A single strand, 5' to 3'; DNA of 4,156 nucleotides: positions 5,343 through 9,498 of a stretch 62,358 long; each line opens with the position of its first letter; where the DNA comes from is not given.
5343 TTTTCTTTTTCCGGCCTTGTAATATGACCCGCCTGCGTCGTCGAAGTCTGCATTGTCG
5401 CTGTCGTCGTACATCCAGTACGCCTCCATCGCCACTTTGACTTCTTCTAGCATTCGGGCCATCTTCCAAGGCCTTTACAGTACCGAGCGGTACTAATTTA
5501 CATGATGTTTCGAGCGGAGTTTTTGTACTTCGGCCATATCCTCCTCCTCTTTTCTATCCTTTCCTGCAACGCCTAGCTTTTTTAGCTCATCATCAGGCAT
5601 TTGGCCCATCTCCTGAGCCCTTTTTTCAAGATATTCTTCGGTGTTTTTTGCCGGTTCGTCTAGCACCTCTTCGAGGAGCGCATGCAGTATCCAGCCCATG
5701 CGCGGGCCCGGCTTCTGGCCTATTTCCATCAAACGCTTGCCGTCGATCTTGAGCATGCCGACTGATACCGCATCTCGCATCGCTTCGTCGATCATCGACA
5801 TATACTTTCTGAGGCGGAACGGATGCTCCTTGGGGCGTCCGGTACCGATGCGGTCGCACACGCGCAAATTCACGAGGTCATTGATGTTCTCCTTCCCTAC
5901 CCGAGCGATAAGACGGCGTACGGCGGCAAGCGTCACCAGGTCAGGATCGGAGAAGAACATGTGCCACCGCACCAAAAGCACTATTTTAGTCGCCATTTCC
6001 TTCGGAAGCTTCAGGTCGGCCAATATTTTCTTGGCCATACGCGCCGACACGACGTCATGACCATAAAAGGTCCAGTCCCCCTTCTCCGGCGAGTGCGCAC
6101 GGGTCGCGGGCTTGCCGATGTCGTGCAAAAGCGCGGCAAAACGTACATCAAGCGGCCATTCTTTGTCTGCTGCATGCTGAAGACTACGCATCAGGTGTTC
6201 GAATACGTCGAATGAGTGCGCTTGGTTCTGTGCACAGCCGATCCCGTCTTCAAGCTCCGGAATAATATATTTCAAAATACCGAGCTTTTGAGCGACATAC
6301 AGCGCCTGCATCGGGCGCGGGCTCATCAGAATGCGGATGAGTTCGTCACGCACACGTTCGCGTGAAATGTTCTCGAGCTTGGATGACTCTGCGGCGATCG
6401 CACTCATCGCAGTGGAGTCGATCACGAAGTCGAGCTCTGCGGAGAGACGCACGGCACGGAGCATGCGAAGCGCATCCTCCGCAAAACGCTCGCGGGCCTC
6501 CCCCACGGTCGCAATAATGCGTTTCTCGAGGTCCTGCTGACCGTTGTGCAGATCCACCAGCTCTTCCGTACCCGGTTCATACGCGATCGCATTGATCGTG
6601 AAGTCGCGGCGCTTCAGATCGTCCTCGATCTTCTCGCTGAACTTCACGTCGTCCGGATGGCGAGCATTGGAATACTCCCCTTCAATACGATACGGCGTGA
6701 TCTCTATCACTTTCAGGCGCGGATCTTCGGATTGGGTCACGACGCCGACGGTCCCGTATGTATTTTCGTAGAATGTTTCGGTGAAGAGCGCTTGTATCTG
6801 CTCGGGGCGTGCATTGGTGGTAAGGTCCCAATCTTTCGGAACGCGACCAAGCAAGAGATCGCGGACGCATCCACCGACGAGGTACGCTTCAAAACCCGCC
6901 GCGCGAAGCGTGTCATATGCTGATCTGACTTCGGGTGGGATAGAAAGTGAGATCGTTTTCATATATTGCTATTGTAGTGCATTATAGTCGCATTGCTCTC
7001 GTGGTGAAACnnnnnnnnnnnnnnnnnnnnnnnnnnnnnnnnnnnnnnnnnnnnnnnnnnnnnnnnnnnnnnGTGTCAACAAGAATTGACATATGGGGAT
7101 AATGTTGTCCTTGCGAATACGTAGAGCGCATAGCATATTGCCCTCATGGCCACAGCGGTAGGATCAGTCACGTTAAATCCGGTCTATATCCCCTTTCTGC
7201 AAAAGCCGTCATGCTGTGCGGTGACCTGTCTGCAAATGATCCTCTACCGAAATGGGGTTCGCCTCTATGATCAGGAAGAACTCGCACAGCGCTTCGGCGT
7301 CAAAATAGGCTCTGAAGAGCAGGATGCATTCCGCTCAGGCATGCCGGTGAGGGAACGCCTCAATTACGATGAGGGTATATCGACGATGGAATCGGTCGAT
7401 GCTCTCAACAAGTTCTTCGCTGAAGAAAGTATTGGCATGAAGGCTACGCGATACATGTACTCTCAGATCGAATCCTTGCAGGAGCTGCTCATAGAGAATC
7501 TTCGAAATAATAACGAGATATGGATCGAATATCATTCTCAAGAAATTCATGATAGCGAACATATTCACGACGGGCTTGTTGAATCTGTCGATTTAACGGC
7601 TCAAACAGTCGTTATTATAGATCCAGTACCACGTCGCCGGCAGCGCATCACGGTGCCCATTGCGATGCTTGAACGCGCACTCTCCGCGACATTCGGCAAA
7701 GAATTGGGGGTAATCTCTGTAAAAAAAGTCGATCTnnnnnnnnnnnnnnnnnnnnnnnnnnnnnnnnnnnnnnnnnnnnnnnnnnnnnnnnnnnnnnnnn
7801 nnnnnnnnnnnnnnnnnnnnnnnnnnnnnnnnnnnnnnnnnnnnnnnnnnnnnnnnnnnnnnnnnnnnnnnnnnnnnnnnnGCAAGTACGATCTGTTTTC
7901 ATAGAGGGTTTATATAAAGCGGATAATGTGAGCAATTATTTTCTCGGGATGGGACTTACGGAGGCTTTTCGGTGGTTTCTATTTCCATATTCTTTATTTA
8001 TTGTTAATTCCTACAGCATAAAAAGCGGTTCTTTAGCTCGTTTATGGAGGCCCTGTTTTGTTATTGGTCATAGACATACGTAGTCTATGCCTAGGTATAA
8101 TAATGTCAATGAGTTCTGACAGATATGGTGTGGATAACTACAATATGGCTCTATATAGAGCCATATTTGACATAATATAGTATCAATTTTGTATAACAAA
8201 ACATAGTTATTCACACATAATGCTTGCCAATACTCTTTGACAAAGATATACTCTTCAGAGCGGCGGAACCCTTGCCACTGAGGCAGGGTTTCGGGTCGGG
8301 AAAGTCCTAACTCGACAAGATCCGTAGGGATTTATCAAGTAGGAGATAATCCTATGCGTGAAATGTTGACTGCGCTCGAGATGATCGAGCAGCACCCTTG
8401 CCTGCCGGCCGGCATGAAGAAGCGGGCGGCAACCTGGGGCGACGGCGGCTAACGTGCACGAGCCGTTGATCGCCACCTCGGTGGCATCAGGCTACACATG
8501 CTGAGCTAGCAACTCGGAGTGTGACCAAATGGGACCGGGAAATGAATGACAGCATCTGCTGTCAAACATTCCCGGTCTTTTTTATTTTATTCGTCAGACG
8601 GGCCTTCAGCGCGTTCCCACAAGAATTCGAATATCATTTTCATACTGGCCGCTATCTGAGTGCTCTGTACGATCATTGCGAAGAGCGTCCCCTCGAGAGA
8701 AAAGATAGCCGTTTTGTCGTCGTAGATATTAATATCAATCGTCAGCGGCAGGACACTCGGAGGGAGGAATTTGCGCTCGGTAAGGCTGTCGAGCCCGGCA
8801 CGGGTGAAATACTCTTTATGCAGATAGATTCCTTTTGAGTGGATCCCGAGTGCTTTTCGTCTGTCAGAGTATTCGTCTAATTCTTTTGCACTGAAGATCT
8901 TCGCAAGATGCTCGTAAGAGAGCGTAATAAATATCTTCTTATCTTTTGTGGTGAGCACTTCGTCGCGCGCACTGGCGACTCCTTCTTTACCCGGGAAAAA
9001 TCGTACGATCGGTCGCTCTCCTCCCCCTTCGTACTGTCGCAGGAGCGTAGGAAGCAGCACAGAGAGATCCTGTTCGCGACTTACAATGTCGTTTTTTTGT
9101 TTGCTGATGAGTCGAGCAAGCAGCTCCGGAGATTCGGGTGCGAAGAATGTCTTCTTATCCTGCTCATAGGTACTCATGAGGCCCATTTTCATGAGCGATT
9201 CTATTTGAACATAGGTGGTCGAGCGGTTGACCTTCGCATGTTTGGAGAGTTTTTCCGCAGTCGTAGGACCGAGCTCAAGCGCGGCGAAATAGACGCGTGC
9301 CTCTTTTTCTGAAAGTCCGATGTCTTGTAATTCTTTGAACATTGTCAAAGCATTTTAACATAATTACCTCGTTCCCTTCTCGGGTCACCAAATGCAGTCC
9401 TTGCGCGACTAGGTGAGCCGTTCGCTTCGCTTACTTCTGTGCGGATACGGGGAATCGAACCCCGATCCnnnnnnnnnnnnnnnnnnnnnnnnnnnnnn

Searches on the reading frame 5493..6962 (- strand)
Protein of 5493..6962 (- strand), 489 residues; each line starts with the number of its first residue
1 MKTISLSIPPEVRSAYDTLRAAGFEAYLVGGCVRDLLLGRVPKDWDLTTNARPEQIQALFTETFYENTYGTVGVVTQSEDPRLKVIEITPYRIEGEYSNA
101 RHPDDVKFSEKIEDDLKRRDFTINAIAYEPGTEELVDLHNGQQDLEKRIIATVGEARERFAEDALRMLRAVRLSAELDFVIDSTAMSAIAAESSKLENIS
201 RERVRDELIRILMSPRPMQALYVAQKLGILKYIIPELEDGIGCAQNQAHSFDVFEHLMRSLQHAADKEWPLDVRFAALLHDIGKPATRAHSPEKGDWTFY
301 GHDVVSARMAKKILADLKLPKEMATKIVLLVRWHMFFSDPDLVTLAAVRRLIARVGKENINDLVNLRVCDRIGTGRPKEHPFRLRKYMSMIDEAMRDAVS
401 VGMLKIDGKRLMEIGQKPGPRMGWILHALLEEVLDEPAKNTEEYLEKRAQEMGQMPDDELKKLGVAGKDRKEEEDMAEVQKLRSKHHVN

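Call 81: search_protein_families(library=pfam, proteins=[window:5493-6962:-], max_evalue=0.001)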
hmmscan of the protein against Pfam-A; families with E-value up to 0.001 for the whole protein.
window:5493-6962:- (489 aa): 4 families
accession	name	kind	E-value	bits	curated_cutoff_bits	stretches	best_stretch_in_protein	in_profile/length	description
PF01743.26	PolyA_pol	-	1.7e-38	132.2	23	1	26-150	1-125/126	Poly A polymerase head domain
PF12627.12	PolyA_pol_RNAbd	-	2e-15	56.7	22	1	178-239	1-62/64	Probable RNA and SrmB- binding site of polymerase A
PF01966.28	HD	-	1.9e-11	44.7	22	1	253-347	1-93/116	HD domain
PF13735.12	tRNA_NucTran2_2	-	2.7e-07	31.1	27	1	404-447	103-147/149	tRNA nucleotidyltransferase domain 2 putative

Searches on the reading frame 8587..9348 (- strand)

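Call 81: search_protein_families(library=pfam, proteins=[window:8587-9348:-], max_evalue=0.001)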
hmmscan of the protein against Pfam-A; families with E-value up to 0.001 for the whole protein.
window:8587-9348:- (253 aa): 2 families
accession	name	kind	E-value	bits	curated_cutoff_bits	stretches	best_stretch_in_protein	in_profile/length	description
PF01978.25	TrmB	-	7e-14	51.9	25.6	1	7-73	1-66/68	Sugar-specific transcriptional regulator TrmB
PF24033.1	DUF7342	-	0.00034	21.1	31.6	1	18-81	6-70/150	Family of unknown function (DUF7342)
